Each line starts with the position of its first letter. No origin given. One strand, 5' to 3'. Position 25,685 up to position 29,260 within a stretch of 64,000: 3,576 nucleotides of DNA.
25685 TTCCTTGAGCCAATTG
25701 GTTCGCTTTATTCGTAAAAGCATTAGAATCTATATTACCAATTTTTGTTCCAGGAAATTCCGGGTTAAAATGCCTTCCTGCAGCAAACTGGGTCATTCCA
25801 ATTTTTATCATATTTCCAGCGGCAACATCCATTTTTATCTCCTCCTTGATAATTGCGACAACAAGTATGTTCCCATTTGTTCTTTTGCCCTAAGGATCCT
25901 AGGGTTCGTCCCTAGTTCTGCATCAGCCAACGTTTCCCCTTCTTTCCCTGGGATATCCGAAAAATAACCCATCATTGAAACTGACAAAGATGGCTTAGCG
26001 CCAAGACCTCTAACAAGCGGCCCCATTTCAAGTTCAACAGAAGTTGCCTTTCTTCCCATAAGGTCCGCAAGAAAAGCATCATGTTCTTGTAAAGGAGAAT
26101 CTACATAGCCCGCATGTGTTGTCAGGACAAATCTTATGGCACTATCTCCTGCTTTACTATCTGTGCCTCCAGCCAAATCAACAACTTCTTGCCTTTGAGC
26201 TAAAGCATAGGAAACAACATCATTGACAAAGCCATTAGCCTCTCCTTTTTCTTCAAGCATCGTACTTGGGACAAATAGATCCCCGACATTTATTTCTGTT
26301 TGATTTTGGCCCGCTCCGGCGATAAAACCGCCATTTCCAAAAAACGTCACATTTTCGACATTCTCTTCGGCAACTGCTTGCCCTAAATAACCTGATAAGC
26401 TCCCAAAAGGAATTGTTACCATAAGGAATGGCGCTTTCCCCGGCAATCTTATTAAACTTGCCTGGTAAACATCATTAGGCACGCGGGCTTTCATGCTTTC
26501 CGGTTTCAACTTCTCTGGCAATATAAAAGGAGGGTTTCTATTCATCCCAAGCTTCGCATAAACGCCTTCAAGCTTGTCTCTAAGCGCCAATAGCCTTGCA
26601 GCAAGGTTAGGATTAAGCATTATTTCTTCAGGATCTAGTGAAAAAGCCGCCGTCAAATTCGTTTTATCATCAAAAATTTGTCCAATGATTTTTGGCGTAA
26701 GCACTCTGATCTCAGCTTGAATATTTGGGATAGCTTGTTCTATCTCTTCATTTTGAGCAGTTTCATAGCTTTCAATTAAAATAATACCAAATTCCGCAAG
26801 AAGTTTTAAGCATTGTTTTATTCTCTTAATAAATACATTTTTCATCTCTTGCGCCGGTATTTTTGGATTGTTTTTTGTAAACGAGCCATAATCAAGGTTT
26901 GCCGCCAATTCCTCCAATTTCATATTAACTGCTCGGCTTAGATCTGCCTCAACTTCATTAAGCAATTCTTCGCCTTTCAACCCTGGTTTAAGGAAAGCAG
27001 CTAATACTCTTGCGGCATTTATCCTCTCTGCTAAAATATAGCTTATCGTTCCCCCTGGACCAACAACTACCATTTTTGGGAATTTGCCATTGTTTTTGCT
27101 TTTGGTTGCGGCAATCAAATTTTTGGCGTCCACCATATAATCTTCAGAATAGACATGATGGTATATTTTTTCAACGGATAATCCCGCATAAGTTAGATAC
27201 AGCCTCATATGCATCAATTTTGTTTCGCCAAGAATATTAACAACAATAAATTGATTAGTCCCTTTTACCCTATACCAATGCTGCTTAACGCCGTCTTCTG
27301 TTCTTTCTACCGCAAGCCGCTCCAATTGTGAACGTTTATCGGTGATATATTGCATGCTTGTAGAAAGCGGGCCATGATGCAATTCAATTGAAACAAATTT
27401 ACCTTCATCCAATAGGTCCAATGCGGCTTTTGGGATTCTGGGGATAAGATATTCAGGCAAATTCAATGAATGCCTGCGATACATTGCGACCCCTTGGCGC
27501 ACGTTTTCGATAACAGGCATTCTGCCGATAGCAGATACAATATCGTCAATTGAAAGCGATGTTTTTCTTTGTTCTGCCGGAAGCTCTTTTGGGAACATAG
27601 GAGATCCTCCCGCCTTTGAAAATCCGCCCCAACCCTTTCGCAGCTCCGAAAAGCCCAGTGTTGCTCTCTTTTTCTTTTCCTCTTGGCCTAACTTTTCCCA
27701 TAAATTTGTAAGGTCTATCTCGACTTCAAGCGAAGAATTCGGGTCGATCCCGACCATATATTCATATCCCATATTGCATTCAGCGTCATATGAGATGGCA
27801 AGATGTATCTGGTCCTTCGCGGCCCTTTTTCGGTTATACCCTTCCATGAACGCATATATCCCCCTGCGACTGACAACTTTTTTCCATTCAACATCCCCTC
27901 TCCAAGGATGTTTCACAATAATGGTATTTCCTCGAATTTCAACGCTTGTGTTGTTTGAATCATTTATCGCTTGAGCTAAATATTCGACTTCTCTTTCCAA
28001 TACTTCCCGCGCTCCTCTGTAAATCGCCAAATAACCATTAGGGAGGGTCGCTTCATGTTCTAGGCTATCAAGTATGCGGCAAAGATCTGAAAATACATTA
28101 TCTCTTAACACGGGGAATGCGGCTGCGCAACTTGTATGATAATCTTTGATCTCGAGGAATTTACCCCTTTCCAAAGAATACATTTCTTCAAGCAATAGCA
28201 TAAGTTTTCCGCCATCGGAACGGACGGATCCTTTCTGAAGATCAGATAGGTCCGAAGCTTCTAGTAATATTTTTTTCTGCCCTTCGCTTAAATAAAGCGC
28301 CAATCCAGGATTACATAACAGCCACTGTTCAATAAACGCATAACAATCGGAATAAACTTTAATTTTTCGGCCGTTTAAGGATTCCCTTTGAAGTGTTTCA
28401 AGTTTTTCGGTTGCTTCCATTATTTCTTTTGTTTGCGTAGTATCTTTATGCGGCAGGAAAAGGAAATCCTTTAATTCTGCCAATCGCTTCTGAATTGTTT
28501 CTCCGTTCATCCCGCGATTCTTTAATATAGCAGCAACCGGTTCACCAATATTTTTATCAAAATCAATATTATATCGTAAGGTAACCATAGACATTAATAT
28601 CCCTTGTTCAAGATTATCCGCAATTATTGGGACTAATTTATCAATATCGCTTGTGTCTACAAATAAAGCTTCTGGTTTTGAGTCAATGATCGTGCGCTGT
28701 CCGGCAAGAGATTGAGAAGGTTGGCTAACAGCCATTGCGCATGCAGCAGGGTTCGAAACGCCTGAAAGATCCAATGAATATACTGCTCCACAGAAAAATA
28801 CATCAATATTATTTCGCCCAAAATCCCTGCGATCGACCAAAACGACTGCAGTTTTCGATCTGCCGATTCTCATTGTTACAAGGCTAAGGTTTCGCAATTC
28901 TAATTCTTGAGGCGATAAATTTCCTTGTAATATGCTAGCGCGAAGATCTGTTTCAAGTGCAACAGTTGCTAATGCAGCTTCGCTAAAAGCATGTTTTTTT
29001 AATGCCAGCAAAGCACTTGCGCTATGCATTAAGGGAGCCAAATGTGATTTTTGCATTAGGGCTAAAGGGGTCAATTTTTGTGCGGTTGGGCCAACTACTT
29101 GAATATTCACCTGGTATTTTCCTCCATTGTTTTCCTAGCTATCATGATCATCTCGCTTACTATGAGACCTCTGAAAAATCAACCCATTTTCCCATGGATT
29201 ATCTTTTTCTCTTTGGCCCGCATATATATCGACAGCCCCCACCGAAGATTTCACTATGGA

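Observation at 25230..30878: Orphan three-gene locus: HEAT-ADP-ribosylglycohydrolase, 1091-aa protein with nucleosidase-like C-terminus, and a coupled 200-aa protein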

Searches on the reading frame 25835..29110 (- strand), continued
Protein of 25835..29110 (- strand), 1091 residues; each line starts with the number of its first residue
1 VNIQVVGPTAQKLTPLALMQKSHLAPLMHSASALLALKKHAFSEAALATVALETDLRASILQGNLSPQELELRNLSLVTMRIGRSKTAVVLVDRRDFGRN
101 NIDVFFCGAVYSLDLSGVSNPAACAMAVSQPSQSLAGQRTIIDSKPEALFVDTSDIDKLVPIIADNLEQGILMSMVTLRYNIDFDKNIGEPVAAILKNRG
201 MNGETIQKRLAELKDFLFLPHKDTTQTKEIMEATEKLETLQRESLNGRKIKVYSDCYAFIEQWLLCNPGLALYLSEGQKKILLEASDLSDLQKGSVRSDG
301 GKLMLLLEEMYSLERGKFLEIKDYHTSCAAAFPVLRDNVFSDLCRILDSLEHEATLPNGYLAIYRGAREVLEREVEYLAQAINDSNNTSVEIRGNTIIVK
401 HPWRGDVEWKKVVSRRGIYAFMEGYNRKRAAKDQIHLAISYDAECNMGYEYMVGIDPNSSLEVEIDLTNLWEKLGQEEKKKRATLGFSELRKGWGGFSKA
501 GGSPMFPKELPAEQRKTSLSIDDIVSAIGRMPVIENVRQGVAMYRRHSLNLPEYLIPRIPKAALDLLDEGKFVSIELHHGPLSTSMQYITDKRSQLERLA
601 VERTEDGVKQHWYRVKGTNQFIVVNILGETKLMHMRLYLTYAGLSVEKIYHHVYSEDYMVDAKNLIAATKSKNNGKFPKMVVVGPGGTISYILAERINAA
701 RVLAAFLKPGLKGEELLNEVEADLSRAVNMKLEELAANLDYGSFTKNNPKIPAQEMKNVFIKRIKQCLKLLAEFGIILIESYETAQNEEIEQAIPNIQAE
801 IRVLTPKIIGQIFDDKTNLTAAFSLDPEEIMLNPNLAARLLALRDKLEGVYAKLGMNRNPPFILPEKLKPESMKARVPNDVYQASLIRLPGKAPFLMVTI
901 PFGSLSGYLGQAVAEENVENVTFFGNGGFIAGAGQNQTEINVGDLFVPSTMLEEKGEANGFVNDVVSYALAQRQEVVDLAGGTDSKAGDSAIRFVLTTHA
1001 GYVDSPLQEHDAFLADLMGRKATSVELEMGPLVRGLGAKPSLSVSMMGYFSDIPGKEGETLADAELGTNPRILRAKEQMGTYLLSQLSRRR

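Call 77: find_encoding_contigs(protein=P0026, flank=8000, max_places=2)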
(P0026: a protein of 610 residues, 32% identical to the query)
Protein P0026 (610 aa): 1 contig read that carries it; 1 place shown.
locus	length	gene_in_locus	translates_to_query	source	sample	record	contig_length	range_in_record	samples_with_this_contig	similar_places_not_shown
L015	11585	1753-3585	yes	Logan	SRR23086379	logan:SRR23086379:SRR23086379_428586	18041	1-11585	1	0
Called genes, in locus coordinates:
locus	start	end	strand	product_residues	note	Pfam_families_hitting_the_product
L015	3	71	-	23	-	?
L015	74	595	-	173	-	-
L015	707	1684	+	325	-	PF01047:MarR (faint), PF13404:HTH_AsnC-type, PF13412:HTH_24, PF13404:HTH_AsnC-type, PF13412:HTH_24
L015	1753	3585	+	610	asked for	-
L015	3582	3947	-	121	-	PF18477:PIN_9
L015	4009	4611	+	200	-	PF01862:PvlArgDC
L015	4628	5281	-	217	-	PF14437:MafB19-deam (weak), PF00383:dCMP_cyt_deam_1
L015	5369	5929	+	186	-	-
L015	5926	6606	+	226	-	PF11848:DUF3368 (faint)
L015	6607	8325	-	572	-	-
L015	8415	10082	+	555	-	-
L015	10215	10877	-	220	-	-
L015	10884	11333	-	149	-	-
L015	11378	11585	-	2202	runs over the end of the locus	PF25293:Beta-prop_EMC1_N (faint), PF06739:SBBP (weak)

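Call 102: find_related_loci(query=A2, collection=viral_contigs, flank=5000)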
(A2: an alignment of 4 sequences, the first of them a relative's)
Query A2 (1091 aa) in viral_contigs; peptide patterns used: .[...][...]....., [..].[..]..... (x = any residue, [..] = any of these).
31 stretches matched a pattern, but none encodes a relative of the query by tblastn (E <= 1e-3).

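Call 118: search_protein_families(library=phrogs, proteins=[window:25835-29110:-], max_evalue=0.001)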
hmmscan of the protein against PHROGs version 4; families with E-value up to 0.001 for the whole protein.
window:25835-29110:- (1091 aa): 0 families

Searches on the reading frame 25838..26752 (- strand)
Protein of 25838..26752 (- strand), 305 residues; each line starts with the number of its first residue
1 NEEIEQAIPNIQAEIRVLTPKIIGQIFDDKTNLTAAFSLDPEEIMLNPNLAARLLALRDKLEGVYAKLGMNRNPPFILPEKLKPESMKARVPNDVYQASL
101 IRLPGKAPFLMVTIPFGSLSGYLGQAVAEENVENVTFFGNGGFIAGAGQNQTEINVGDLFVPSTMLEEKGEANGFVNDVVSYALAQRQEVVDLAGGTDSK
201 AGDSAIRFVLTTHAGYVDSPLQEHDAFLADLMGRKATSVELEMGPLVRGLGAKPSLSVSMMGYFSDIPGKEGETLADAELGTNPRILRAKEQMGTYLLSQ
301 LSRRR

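Call 43: search_solved_structures(query=A1, max_evalue=10, show_alignments=3)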
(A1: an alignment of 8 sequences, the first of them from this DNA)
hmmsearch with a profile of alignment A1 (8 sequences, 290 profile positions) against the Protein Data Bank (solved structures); distinct sequences matched with E-value up to 10: 5.
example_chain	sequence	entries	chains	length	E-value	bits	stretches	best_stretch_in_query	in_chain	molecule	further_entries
1ybf_A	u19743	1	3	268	0.006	19.4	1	105-256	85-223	AMP nucleosidase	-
2ac7_A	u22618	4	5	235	0.0087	18.9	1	95-256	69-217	Purine nucleoside phosphorylase | Purine nucleoside phosphorylase deoD-type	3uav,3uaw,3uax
1xe3_A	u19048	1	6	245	0.0096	18.7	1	95-256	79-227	purine nucleoside phosphorylase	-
3uay_A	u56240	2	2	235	0.086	15.6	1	95-256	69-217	Purine nucleoside phosphorylase deoD-type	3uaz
4d8v_A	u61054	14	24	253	0.53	13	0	201-257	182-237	Purine nucleoside phosphorylase deoD-type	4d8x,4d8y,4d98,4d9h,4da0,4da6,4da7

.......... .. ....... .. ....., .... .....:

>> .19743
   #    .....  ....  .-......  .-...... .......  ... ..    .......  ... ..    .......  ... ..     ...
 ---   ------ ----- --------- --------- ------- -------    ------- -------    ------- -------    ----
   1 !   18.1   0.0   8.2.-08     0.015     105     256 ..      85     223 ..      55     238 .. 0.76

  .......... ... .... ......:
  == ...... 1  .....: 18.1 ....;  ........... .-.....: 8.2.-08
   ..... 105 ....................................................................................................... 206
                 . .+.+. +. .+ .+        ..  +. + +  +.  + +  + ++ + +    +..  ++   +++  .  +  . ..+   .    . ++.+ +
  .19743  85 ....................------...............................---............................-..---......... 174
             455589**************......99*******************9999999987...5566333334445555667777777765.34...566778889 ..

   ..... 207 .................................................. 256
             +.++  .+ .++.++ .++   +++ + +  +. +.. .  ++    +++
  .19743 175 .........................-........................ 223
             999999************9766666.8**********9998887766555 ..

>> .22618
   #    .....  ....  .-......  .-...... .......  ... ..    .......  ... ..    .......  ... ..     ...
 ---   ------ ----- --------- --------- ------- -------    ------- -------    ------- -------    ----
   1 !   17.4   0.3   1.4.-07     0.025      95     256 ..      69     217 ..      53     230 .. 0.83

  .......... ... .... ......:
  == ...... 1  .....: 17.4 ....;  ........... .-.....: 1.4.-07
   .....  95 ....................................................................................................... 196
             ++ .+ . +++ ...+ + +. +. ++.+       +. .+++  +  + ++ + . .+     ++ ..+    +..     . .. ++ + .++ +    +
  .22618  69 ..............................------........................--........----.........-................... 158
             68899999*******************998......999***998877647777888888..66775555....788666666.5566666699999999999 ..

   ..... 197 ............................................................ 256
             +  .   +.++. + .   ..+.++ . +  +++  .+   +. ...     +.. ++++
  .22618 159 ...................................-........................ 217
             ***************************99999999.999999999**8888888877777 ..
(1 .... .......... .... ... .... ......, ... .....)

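Call 74: predict_structure(alignment_id=A1)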
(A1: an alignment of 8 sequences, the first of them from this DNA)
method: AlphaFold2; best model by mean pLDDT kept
length: 305 residues; sequences in the alignment: 8
mean_pLDDT: 69.6   pTM: 0.59
mean pLDDT of the five models: 69.6, 68.5, 56.3, 49.0, 47.2
residues with pLDDT >= 90: 8; 70-90: 154; 50-70: 120; < 50: 23
segments of 3 or more residues with pLDDT < 50: 79-94
pLDDT, mean of each block of 10 residues (from residue 1): 62 61 71 73 62 76 73 59 38 54 75 71 75 82 67 80 72 75 80 72 79 65 53 58 72 75 78 60 86 88 62
secondary structure, 60 per line:
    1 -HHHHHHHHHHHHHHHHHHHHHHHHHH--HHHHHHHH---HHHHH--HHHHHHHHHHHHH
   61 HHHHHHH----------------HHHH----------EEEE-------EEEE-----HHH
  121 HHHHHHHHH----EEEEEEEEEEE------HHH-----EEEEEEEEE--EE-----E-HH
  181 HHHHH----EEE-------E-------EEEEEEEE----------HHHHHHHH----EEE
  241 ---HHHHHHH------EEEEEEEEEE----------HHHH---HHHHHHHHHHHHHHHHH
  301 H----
elements in order: H2-27 H30-37 H41-45 H48-67 H84-87 E98-101 E109-112 H118-129 E134-144 E159-167 H179-185 E190-192 E208-215 H226-233 E238-240 H244-250 E257-266 H277-280 H284-301

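Call 78: fold_search(model_id=the predicted structure, library=pdb)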
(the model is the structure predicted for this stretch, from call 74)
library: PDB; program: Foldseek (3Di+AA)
matches with E <= 10: 685; with E <= 0.001: 228
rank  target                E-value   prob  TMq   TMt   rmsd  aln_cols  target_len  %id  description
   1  1lx7_A                1.2e-06  1.00  0.38  0.45   7.2       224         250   13  Structure of E. coli uridine phosphorylase at 2.0A (released 2002-06-12)
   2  2oec_F                2.9e-06  1.00  0.36  0.44   7.2       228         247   12  Crystal structure of the uridine phosphorylase from Salmonella typhimurium in complex with 2,2'-anhydrouridine and pot (released 2008-01-01)
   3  1rxc_A                3.1e-06  1.00  0.39  0.46   7.2       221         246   13  E. COLI uridine phosphorylase: 5-fluorouracil ribose-1-phosphate complex (released 2004-04-13)
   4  1t0u_B                3.3e-06  1.00  0.38  0.45   7.2       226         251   14  Crystal structure of E.coli uridine phosphorylase at 2.2 A resolution (Type-A Native) (released 2004-04-27)
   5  3pns_H                3.5e-06  1.00  0.41  0.48   6.0       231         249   16  Crystal Structure of Uridine Phosphorylase Complexed with Uracil from Vibrio cholerae O1 biovar El Tor (released 2010-12-15)
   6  4r31_E                4.0e-06  1.00  0.42  0.49   5.6       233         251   14  Crystal structure of a putative uridine phosphorylase from Actinobacillus succinogenes 130Z (Target NYSGRC-029667 ) (released 2014-08-27)
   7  1zl2_A                4.0e-06  1.00  0.36  0.43   7.3       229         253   13  Crystal structure of the uridine phosphorylase from Salmonella typhimurium in complex with 2,2'-anhydrouridine and pho (released 2006-05-09)
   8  4ny1_A                4.3e-06  1.00  0.37  0.44   7.4       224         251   14  X-ray structure of the unliganded uridine phosphorylase from Yersinia pseudotuberculosis at 1.7 A resolution (released 2015-01-07)
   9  1y1r_A                4.8e-06  1.00  0.39  0.46   6.9       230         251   11  Crystal Structure of the Uridine Phosphorylase from Salmonella Typhimurium in Complex with Inhibitor and Phosphate Ion (released 2005-11-22)
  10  2hrd_D                5.8e-06  1.00  0.36  0.44   7.4       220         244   12  Crystal structure of the uridine phosphorylase from Salmonella typhimurium in complex with thymine and phosphate ion a (released 2007-07-24)
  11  4ogl_A                6.2e-06  1.00  0.40  0.47   6.1       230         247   15  X-ray structure uridine phosphorylase from Vibrio cholerae in complex with thymine at 1.25 A resolution (released 2015-03-04)
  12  1y1q_F                6.2e-06  1.00  0.37  0.44   7.4       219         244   10  Crystal Structure of the Uridine Phosphorylase from Salmonella Typhimurium in Complex with Uridine-5p-monophosphate an (released 2005-11-22)
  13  4r31_B                7.0e-06  1.00  0.39  0.45   6.3       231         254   14  Crystal structure of a putative uridine phosphorylase from Actinobacillus succinogenes 130Z (Target NYSGRC-029667 ) (released 2014-08-27)
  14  4r31_C                7.9e-06  1.00  0.42  0.49   5.6       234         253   14  Crystal structure of a putative uridine phosphorylase from Actinobacillus succinogenes 130Z (Target NYSGRC-029667 ) (released 2014-08-27)
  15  3pns_D                8.4e-06  1.00  0.40  0.47   6.2       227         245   14  Crystal Structure of Uridine Phosphorylase Complexed with Uracil from Vibrio cholerae O1 biovar El Tor (released 2010-12-15)
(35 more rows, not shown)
